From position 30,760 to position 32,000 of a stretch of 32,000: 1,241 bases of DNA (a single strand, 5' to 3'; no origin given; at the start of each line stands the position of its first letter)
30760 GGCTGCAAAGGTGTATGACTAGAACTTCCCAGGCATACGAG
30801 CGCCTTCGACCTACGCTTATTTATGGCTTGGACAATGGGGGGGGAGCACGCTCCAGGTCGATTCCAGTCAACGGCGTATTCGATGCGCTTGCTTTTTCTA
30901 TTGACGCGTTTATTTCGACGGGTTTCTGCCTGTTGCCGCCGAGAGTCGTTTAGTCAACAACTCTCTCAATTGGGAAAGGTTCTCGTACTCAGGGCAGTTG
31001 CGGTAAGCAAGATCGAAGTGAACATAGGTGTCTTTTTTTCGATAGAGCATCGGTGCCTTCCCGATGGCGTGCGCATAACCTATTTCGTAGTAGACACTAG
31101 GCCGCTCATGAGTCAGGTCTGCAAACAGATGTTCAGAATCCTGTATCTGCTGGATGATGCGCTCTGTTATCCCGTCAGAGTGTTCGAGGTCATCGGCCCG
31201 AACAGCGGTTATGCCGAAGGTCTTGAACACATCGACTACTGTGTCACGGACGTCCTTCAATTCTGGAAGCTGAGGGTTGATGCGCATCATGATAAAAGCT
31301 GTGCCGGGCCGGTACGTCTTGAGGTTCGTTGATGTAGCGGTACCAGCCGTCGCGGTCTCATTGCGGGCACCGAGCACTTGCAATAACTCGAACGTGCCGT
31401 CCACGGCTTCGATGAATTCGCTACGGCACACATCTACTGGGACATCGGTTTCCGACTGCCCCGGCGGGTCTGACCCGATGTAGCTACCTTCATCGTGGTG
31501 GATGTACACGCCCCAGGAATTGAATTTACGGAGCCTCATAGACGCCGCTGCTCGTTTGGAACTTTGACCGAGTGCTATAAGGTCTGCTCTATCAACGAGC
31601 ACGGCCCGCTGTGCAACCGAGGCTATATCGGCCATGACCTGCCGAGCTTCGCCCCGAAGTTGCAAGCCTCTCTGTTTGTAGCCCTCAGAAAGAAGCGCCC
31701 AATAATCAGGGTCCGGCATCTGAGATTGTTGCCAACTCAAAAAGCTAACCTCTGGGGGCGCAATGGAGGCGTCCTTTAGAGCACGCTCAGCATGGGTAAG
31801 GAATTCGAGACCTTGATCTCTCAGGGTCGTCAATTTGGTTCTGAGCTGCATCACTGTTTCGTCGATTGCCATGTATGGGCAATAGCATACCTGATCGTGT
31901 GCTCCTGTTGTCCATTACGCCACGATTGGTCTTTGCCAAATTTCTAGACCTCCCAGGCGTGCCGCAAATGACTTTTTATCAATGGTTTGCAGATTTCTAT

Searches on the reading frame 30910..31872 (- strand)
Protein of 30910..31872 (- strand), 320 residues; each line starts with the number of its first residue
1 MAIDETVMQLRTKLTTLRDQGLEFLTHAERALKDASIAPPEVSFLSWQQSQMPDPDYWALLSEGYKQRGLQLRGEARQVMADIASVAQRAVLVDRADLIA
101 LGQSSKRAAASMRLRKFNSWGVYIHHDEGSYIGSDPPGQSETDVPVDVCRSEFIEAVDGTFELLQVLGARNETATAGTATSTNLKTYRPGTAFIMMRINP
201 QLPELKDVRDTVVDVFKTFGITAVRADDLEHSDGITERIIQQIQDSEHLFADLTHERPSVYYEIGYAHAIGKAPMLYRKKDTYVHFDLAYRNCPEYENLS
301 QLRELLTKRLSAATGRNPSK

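Call 43: search_protein_families(library=pfam, proteins=[window:30910-31872:-], max_evalue=0.01)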
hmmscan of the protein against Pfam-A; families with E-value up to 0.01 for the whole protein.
window:30910-31872:- (320 aa): 1 family
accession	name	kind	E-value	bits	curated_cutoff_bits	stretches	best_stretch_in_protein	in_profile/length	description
PF05014.21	Nuc_deoxyrib_tr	-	0.00011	22.8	28.8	1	226-283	43-102/117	Nucleoside 2-deoxyribosyltransferase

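Call 44: search_protein_families(library=padloc, proteins=[window:30910-31872:-], max_evalue=0.01)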
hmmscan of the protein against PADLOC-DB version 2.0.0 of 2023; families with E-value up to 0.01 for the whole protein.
window:30910-31872:- (320 aa): 1 family
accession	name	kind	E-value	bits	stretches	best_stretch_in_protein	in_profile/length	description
PDLC00733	Effector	-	1.2e-08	32.3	1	184-294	235-352/388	TIR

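Call 85: find_encoding_contigs(protein=window:30910-31872:-, flank=10000, max_places=2)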
Protein window:30910-31872:- (320 aa): no gene with exactly this product is on record in the collection.
